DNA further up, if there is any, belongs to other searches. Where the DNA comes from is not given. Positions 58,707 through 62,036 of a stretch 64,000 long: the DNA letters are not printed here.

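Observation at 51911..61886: Composite defence locus: SNF2 helicase, DUF4391 and PLD nuclease fused in one co-directional run with a Type III Mod/Res pair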

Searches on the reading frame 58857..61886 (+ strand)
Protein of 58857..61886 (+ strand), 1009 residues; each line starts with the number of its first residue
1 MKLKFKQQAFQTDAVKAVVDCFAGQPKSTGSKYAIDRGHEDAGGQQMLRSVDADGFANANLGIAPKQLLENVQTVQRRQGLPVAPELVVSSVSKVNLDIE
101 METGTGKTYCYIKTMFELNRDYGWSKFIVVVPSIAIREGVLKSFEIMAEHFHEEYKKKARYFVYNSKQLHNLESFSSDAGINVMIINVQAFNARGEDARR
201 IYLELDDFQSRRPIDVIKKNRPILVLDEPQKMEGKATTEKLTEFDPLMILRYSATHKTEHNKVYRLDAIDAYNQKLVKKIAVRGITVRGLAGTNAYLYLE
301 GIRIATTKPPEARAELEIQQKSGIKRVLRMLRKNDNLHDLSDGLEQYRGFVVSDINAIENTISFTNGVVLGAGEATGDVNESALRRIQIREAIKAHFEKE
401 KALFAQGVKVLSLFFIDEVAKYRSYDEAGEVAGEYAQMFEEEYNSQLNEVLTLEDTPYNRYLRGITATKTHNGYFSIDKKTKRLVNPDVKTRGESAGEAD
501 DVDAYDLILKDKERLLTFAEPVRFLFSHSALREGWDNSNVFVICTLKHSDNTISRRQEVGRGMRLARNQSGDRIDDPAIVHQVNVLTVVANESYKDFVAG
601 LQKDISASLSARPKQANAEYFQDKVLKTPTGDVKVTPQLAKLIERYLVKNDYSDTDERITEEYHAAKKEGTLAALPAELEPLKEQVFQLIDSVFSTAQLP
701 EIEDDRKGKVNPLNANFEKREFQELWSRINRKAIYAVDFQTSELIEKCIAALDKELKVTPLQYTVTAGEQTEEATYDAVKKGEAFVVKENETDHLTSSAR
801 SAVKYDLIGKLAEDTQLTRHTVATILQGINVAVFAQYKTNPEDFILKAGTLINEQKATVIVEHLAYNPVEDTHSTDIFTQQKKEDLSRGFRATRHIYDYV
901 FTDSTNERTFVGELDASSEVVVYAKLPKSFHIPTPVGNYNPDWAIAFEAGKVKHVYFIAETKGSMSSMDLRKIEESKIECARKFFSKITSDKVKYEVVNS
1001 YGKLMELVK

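Call 4: search_protein_families(library=pfam, proteins=[window:58857-61886:+], max_evalue=0.01)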
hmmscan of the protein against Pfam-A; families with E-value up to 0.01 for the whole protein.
window:58857-61886:+ (1009 aa): 3 families
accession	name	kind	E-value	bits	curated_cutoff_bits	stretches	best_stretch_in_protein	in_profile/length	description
PF19778.5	RE_endonuc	-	2.2e-34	118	23.4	1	894-1000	2-107/108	Endonuclease domain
PF04851.21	ResIII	-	3.5e-14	53.5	22.5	1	98-256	27-162/164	Type III restriction enzyme, res subunit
PF00270.35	DEAD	-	2.3e-07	31.1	26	1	96-258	16-162/167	DEAD/DEAH box helicase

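Call 5: search_protein_families(library=padloc, proteins=[window:58857-61886:+], max_evalue=0.01)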
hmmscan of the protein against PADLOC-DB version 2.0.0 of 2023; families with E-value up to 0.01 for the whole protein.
window:58857-61886:+ (1009 aa): 5 families
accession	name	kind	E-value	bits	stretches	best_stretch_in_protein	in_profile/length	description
PDLC03647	REase_III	-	0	1094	1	1-1009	1-987/989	Type III restriction enzyme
PDLC03649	REase_III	-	7.8e-108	359.7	1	50-1004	32-963/973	Type III restriction enzyme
PDLC03653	REase_III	-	1.2e-06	24.9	1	513-567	417-471/883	Type III restriction enzyme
PDLC03650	REase_III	-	1.1e-05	22.1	1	471-569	330-425/898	Type III restriction enzyme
PDLC03648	REase_III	-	1.6e-05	21.3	1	528-603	317-385/871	Type III restriction enzyme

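Call 6: search_protein_families(library=ncbifam, proteins=[window:58857-61886:+], max_evalue=0.01)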
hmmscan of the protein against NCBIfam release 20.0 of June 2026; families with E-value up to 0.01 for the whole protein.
window:58857-61886:+ (1009 aa): 1 family
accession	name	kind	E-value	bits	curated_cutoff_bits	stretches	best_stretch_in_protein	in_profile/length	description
NF012027.0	PRK15483.1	equivalog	3.9e-116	389.2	564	1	1-1006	1-977/986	type III restriction-modification system endonuclease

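Call 72: search_dna_similar(query=window:58857-61886:+, collection=plasmids, mode=protein, max_rows=60, rows=spread, max_evalue=1e-20)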
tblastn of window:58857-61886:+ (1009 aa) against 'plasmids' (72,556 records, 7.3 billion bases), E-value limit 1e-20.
Records with a match: 288; places in all: 290; records where one place covers at least 80% of the query: 153.
Best place of each record, by identity: 60-80% 26; <60% 262.
By first word of the organism name: Escherichia 67; Enterococcus 31; Klebsiella 22; Salmonella 21; Bacillus 18; Listeria 16; Lactococcus 12; Acinetobacter 11; Vibrio 8; Enterobacter 7; and 45 more.
By predicted mobility (MOB-suite, as given by PLSDB): non-mobilizable 180; mobilizable 67; conjugative 41.
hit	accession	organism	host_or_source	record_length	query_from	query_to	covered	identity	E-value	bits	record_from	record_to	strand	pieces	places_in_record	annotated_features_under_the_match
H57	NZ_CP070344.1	Variovorax sp. PDNC026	cell culture,Plastic debris in ...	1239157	1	1009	100%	66.6%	0e+0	1353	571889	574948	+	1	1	none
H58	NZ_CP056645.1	Citrobacter freundii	culture,Freshwater sample from ...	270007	1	1009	100%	64.9%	0e+0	1299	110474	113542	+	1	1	DEAD/DEAH box helicase family protein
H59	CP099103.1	Escherichia coli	culture,Pooled sediment sample ...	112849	1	1008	100%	64.2%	0e+0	1309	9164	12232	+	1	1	DEAD/DEAH box helicase family protein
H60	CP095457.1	Escherichia coli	pig,cell culture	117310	1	1008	100%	64.0%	0e+0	1307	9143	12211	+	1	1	DEAD/DEAH box helicase family protein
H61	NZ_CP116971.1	Escherichia coli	Sus scrofa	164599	1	1008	100%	64.1%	0e+0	1308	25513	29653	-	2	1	DEAD/DEAH box helicase family protein | IS30-like element ISApl1 family transposase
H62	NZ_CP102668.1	Sphingobium sp. JS3065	whole organism,chemical plant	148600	60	1008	94%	62.4%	0e+0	1209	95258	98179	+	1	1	DEAD/DEAH box helicase family protein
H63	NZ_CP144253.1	Acinetobacter baumannii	patient,Nanchang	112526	1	1009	100%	54.6%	0e+0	1114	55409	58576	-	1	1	DEAD/DEAH box helicase family protein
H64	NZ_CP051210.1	Acinetobacter sp. NEB149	cell culture,R.J.Roberts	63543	1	1009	100%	53.6%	0e+0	1102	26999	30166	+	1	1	DEAD/DEAH box helicase family protein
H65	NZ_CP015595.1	Acinetobacter sp. NCu2D-2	Mus musculus,cell culture,tracheal swab ...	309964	1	1009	100%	50.6%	0e+0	1028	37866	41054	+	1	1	DEAD/DEAH box helicase family protein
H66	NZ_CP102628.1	Listeria innocua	cow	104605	1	1006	100%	44.7%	0e+0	829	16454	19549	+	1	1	DEAD/DEAH box helicase family protein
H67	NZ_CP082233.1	Enterococcus faecalis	mixed culture,swine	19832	1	1006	100%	44.5%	0e+0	827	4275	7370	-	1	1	DEAD/DEAH box helicase family protein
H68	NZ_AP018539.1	Enterococcus faecalis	Homo sapiens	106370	1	1006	100%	44.3%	0e+0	820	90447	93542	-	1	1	DEAD/DEAH box helicase family protein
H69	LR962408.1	Enterococcus faecalis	-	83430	1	1006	100%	44.2%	0e+0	820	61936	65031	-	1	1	none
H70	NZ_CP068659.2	Lactococcus cremoris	Whole organism,Dairy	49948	1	1006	100%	44.2%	0e+0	818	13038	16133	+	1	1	DEAD/DEAH box helicase family protein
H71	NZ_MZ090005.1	Listeria monocytogenes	-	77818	1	1006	100%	44.2%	0e+0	817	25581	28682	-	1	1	DEAD/DEAH box helicase family protein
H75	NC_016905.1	Shewanella baltica OS678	-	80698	1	992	98%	34.5%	3e-161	534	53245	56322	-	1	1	DEAD/DEAH box helicase family protein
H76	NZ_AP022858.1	Bacillus cereus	-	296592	1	988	98%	34.6%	3e-150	502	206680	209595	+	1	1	DEAD/DEAH box helicase family protein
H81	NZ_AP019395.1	Enterococcus faecium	eutrophic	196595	1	999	99%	33.7%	5e-137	463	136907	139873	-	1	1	DEAD/DEAH box helicase family protein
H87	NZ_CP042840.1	Enterococcus sp. DA9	Homo sapiens,cell culture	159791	95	1009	91%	26.9%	4e-47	192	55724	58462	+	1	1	type III restriction-modification system endonuclease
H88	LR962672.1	Enterococcus faecalis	-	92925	95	1009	91%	26.7%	9e-47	191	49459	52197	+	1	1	record has no annotation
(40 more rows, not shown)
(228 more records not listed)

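Call 73: get_annotated_region(hit=H67, flank=8000)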
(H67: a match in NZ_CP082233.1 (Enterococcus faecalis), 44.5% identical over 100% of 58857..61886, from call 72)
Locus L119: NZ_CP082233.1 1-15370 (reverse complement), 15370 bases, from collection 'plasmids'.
description: Enterococcus faecalis strain E006 plasmid pE006-19, complete sequence
organism: Enterococcus faecalis (NCBI taxid 1351)
taxonomy: Bacteria; Bacillota; Bacilli; Lactobacillales; Enterococcaceae; Enterococcus; Enterococcus faecalis
host: -; source: mixed culture,swine; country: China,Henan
typing (MOB-suite, as given by PLSDB): non-mobilizable; replicon rep_cluster_556
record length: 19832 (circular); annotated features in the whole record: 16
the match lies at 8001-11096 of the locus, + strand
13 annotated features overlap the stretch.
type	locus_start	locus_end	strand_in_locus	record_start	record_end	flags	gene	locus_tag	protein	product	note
predicted_resistance_gene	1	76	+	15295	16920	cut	poxtA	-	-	ABC-F type ribosomal protection protein PoxtA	predicted by amrfinderplus; class PHENICOL/OXAZOLIDINONE; identity 100.0%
CDS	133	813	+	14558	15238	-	-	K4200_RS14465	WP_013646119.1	IS6-like element IS1216 family transposase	GO:0006313 - DNA transposition [Evidence IEA]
CDS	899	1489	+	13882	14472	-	-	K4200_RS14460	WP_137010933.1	site-specific integrase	-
CDS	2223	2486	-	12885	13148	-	-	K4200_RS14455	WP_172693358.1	antitoxin epsilon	-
CDS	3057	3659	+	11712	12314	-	-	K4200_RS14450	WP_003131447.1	protein adenylyltransferase Fic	-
CDS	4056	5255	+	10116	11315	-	-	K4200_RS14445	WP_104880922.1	RepB family plasmid replication initiator protein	GO:0006270 - DNA replication initiation [Evidence IEA]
CDS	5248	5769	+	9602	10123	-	-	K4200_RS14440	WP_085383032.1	DUF536 domain-containing protein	-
CDS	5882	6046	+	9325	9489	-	-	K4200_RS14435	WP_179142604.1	hypothetical protein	-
CDS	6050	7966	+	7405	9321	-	-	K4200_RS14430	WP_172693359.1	site-specific DNA-methyltransferase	GO:0006306 - DNA methylation [Evidence IEA]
CDS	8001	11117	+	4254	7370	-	-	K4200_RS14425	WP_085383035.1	DEAD/DEAH box helicase family protein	-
CDS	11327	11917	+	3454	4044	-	-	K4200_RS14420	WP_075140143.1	site-specific integrase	-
CDS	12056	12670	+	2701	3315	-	bcrR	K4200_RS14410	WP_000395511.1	bacitracin resistance transcriptional activator BcrR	-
predicted_resistance_gene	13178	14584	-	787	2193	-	fexB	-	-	chloramphenicol/florfenicol efflux MFS transporter FexB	predicted by amrfinderplus; class PHENICOL; identity 100.0%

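Call 74: get_annotated_region(hit=H76, flank=8000)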
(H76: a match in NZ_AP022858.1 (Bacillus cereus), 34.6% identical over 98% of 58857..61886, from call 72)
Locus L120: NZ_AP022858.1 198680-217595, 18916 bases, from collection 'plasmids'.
description: Bacillus cereus strain MRY14-0045 plasmid pMRY14-0045_1, complete sequence
organism: Bacillus cereus (NCBI taxid 1396)
taxonomy: Bacteria; Bacillota; Bacilli; Bacillales; Bacillaceae; Bacillus; Bacillus cereus
host: -; source: -; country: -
typing (MOB-suite, as given by PLSDB): non-mobilizable; replicon rep_cluster_125; mating-pair formation MPF_T
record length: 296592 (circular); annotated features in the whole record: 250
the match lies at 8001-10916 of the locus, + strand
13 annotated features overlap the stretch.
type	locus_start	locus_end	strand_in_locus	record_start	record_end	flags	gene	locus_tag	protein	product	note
CDS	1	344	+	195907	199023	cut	drmA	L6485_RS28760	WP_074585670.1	DISARM system helicase DrmA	-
CDS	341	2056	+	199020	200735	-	-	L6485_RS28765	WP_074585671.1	DUF1998 domain-containing protein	-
CDS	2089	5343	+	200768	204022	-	-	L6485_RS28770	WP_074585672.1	helicase-related protein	-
CDS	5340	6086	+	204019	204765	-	-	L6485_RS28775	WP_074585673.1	DUF4391 domain-containing protein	-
CDS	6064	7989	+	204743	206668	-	-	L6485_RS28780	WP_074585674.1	site-specific DNA-methyltransferase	GO:0006306 - DNA methylation [Evidence IEA]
CDS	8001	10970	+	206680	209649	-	-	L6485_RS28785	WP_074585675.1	DEAD/DEAH box helicase family protein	-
CDS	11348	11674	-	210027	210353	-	-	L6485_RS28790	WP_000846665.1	helix-turn-helix transcriptional regulator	-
CDS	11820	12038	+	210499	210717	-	-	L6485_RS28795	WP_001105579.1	helix-turn-helix transcriptional regulator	-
CDS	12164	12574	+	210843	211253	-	-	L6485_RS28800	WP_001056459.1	hypothetical protein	-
CDS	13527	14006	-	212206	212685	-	-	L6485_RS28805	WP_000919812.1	CPBP family intramembrane glutamic endopeptidase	GO:0071586 - CAAX-box protein processing [Evidence IEA]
CDS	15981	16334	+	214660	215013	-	-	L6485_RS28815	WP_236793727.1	hypothetical protein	-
CDS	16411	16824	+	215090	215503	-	-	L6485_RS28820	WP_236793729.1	hypothetical protein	-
CDS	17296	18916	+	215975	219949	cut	-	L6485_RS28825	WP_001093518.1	SIR2 family protein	-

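Call 75: get_annotated_region(hit=H75, flank=8000)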
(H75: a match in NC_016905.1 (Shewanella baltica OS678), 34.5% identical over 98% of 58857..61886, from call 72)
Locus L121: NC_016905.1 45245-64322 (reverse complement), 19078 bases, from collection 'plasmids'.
description: Shewanella baltica OS678 plasmid pSBAL67801, complete sequence
organism: Shewanella baltica OS678 (NCBI taxid 693973)
taxonomy: Bacteria; Pseudomonadota; Gammaproteobacteria; Alteromonadales; Shewanellaceae; Shewanella; Shewanella baltica; Shewanella baltica OS678
host: -; source: -; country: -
typing (MOB-suite, as given by PLSDB): conjugative; replicon rep_cluster_559; relaxase MOBF; mating-pair formation MPF_F
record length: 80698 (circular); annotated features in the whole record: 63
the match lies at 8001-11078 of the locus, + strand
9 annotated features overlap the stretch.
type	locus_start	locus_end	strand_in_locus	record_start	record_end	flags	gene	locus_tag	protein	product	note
CDS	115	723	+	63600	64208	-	-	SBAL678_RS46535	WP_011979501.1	recombinase family protein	-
CDS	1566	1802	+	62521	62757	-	-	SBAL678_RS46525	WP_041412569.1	hypothetical protein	-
CDS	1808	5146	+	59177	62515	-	-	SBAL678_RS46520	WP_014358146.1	helicase-related protein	-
CDS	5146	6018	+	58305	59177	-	-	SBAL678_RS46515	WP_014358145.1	DUF4391 domain-containing protein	-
CDS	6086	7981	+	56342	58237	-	-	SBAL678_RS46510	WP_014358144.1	site-specific DNA-methyltransferase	GO:0006306 - DNA methylation [Evidence IEA]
CDS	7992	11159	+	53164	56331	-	-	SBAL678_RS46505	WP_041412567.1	DEAD/DEAH box helicase family protein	-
CDS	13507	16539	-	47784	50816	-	-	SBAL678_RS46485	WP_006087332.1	Tn3 family transposase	-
CDS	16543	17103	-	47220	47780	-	-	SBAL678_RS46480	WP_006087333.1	recombinase family protein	GO:0006310 - DNA recombination [Evidence IEA]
CDS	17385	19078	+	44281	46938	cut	-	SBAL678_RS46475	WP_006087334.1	M66 family metalloprotease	-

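Call 76: get_annotated_region(hit=H81, flank=8000)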
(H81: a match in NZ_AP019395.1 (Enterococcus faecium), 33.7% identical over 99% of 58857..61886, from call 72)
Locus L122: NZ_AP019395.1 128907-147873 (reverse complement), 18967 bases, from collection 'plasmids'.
description: Enterococcus faecium strain QU 50 plasmid pQL50, complete sequence
organism: Enterococcus faecium (NCBI taxid 1352)
taxonomy: Bacteria; Bacillota; Bacilli; Lactobacillales; Enterococcaceae; Enterococcus; Enterococcus faecium
host: -; source: eutrophic; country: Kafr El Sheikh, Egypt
typing (MOB-suite, as given by PLSDB): conjugative; replicon rep_cluster_893; relaxase MOBP,MOBP; mating-pair formation MPF_T
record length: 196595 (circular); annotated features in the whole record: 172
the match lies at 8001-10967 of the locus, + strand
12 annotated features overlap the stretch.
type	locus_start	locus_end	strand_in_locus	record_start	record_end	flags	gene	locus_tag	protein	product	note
CDS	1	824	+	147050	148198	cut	tnpB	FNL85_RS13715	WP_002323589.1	IS200/IS605 family element RNA-guided endonuclease TnpB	-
CDS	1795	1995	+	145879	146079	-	-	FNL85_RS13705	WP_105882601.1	helix-turn-helix transcriptional regulator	-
CDS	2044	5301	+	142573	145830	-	-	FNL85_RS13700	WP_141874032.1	helicase-related protein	-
CDS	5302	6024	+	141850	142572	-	-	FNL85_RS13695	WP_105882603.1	DUF4391 domain-containing protein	-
CDS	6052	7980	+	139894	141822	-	-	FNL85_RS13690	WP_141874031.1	site-specific DNA-methyltransferase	GO:0006306 - DNA methylation [Evidence IEA]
CDS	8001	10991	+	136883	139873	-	-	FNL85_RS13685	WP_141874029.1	DEAD/DEAH box helicase family protein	-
CDS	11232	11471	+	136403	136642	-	-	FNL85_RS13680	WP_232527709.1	hypothetical protein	-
CDS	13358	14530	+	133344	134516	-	-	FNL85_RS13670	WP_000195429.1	IS256-like element IS256 family transposase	GO:0006313 - DNA transposition [Evidence IEA]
CDS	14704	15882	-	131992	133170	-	-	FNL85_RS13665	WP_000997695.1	IS256-like element ISEf1 family transposase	GO:0006313 - DNA transposition [Evidence IEA]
CDS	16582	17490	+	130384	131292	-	-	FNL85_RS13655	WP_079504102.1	IS982-like element ISEfm1 family transposase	GO:0006313 - DNA transposition [Evidence IEA]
CDS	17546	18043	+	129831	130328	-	-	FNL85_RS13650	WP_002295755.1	GNAT family N-acetyltransferase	-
CDS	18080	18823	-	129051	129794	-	-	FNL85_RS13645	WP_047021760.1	PHP domain-containing protein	-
